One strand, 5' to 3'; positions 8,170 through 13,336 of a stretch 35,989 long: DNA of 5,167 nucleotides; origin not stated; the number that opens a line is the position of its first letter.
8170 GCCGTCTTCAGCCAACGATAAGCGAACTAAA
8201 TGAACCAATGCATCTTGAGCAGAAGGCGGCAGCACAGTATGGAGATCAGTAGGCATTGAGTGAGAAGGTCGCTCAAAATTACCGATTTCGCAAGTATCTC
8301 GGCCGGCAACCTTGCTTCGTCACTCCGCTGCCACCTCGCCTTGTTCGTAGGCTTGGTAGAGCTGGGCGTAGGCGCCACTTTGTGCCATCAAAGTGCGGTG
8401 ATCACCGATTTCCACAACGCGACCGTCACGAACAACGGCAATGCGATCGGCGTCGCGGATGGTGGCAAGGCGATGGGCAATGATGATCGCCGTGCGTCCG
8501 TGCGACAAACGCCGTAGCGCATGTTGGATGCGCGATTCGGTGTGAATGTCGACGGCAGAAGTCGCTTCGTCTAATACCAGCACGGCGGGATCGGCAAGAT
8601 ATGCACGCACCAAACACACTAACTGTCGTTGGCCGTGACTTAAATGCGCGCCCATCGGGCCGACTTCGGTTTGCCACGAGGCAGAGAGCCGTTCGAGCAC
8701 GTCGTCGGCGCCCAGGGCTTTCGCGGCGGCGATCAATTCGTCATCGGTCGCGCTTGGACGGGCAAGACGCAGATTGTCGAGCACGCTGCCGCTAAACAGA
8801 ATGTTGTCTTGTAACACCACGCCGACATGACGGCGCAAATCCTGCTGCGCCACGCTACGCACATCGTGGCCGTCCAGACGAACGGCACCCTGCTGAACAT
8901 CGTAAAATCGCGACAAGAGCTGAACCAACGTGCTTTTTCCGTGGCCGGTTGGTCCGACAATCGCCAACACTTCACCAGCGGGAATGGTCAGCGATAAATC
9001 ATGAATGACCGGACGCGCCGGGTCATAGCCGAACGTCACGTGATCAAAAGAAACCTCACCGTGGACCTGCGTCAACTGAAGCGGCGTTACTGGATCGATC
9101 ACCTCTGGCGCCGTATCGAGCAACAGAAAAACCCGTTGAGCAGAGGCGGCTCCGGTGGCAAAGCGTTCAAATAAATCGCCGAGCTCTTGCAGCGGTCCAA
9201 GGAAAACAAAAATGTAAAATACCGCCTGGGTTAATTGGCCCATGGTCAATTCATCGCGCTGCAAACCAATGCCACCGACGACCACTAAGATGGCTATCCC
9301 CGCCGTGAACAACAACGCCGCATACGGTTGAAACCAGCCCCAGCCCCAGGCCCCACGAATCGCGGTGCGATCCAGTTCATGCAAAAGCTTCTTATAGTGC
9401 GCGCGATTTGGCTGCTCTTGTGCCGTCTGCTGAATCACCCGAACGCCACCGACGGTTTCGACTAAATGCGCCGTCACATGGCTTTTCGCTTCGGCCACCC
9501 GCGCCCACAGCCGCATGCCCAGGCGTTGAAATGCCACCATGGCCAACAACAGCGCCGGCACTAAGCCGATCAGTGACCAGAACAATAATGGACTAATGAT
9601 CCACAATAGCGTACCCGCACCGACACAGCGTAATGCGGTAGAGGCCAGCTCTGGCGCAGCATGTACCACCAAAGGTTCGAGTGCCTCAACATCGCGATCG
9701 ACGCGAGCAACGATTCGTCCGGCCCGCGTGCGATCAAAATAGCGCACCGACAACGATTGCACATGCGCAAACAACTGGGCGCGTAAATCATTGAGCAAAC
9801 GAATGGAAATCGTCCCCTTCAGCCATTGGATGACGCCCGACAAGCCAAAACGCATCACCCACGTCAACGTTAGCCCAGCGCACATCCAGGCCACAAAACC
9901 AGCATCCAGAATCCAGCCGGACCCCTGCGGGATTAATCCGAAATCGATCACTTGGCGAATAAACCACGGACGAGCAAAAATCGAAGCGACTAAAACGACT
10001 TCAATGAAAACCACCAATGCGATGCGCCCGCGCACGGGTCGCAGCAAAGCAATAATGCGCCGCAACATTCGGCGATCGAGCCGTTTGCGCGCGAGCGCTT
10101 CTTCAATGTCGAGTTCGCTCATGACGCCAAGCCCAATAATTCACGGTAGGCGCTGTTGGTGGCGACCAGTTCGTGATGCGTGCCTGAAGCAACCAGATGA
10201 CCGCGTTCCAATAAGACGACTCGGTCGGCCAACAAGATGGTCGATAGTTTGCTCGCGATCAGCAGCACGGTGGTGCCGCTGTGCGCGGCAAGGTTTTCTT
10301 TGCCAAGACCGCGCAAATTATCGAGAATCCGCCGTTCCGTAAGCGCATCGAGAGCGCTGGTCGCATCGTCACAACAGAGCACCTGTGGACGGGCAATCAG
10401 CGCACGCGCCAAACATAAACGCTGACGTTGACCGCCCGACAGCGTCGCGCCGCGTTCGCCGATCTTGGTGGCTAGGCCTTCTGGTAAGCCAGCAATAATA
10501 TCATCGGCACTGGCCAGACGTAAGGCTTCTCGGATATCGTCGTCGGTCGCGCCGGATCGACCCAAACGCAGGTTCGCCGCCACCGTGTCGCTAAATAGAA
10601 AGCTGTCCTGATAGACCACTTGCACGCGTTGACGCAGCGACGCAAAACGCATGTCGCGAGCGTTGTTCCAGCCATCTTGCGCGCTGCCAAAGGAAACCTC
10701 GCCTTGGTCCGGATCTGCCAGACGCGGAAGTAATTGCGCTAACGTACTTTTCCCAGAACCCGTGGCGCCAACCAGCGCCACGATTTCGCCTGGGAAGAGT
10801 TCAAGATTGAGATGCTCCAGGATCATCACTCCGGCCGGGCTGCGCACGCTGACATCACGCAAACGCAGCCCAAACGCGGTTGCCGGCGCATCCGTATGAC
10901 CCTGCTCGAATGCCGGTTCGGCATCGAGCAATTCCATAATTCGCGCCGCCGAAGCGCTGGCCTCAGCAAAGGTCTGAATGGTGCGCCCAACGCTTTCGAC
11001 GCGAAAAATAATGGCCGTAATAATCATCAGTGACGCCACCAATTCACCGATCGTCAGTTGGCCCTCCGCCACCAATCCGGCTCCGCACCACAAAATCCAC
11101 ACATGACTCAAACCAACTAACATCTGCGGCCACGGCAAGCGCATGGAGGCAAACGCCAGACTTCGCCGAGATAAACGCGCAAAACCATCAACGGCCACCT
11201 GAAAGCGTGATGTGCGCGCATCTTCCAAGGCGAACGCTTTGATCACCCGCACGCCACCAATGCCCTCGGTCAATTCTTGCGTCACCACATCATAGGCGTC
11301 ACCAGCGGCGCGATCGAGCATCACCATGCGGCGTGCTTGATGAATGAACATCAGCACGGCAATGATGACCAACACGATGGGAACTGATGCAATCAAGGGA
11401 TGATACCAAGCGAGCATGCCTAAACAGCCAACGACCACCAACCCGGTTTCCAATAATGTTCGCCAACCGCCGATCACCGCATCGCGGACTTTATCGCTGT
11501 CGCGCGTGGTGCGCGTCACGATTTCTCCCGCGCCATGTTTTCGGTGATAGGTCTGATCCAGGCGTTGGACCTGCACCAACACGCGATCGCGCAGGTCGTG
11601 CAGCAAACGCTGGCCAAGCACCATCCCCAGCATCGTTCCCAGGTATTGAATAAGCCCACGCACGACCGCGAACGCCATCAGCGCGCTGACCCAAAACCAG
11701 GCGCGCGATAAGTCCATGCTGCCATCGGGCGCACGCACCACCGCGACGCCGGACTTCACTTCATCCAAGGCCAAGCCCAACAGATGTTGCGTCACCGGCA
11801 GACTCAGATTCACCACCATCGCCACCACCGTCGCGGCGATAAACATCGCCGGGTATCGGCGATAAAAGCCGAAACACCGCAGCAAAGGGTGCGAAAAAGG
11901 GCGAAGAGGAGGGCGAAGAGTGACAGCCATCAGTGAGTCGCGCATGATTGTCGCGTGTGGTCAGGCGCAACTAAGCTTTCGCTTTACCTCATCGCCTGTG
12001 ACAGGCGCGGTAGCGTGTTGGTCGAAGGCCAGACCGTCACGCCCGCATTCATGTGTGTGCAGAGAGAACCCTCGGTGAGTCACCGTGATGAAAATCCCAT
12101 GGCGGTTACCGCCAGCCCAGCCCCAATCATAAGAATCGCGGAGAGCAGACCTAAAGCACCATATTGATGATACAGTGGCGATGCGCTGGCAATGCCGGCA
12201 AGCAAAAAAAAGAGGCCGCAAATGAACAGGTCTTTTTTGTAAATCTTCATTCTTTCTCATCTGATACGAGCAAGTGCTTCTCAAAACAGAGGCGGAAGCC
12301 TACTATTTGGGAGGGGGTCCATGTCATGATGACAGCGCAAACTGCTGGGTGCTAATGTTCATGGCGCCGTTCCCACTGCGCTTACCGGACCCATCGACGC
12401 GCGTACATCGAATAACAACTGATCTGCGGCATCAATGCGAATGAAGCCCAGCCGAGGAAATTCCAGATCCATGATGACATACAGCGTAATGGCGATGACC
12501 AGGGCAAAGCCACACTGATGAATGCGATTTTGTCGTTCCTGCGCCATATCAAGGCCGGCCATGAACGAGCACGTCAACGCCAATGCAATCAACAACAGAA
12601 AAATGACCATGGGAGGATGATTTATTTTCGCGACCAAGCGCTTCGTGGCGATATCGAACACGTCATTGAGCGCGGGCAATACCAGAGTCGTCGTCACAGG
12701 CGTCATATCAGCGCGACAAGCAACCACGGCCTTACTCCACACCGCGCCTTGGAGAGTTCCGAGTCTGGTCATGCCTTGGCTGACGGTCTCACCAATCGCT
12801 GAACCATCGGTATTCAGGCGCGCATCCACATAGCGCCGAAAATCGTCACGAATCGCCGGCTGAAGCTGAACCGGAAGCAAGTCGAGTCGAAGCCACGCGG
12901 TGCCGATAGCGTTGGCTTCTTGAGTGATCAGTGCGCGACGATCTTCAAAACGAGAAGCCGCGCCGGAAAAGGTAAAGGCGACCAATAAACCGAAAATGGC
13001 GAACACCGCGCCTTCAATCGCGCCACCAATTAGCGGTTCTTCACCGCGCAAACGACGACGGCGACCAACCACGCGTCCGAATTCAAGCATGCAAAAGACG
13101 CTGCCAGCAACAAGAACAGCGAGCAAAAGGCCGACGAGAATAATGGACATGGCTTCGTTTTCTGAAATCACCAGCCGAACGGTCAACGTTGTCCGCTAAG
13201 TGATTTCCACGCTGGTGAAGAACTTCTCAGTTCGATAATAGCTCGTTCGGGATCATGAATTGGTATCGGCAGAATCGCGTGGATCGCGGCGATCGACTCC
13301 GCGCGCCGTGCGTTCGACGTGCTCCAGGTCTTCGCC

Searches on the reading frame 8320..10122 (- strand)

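Call 38: search_protein_families(library=pfam, proteins=[window:8320-10122:-], max_evalue=0.001)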
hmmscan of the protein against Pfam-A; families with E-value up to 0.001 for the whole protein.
window:8320-10122:- (600 aa): 6 families
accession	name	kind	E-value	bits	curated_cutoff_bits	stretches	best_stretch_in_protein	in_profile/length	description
PF00664.28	ABC_membrane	-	6.4e-33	115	28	1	36-311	3-274/274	ABC transporter transmembrane region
PF00005.33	ABC_tran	-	1.5e-30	107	25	1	374-522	2-137/137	ABC transporter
PF02463.25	SMC_N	-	1.8e-05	24.7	40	1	413-564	110-211/220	RecF/RecN/SMC N terminal domain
PF13191.12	AAA_16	-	0.00011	23.2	32.6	1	382-544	23-164/167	AAA ATPase domain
PF13401.12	AAA_22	-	0.00072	20.3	27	0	385-522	7-95/130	AAA domain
PF13304.12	AAA_21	-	0.00094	19.8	27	0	493-548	237-295/304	AAA domain, putative AbiEii toxin, Type IV TA system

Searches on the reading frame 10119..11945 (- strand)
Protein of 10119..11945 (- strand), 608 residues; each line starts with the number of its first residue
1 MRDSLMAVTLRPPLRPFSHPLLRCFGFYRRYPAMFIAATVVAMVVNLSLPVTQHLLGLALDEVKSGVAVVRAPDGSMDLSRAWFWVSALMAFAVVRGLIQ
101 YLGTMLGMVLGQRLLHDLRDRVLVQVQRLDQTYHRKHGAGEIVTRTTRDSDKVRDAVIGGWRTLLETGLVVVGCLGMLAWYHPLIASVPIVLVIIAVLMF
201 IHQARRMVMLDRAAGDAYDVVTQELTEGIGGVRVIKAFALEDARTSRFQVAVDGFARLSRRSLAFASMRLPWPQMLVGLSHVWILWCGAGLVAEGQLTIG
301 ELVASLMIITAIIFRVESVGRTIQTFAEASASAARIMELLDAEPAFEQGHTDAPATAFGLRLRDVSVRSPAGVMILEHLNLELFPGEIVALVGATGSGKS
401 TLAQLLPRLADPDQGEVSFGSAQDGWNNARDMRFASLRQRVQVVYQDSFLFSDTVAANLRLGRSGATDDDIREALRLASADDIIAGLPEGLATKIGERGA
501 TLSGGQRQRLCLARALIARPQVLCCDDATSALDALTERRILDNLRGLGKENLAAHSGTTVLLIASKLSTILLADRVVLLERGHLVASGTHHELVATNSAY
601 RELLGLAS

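Call 39: search_protein_families(library=pfam, proteins=[window:10119-11945:-], max_evalue=0.001)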
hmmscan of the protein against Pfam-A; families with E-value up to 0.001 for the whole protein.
window:10119-11945:- (608 aa): 4 families
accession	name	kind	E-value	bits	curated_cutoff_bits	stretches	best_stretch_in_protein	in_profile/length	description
PF00664.28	ABC_membrane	-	5.9e-37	128.3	28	1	36-314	2-272/274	ABC transporter transmembrane region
PF00005.33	ABC_tran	-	1.9e-28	100.2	25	1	376-530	1-137/137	ABC transporter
PF13401.12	AAA_22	-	0.00084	20.1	27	0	388-563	7-121/130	AAA domain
PF13191.12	AAA_16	-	0.00086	20.3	32.6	0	387-531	25-144/167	AAA ATPase domain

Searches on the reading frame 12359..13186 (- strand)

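Call 39: search_protein_families(library=pfam, proteins=[window:12359-13186:-], max_evalue=0.001)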
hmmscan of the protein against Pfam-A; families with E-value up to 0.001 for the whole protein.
window:12359-13186:- (275 aa): 1 family
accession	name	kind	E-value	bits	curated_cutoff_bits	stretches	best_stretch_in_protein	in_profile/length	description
PF14023.12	Bestrophin-like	-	1.2e-17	64.7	32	1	24-252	2-228/232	Bestrophin-like domain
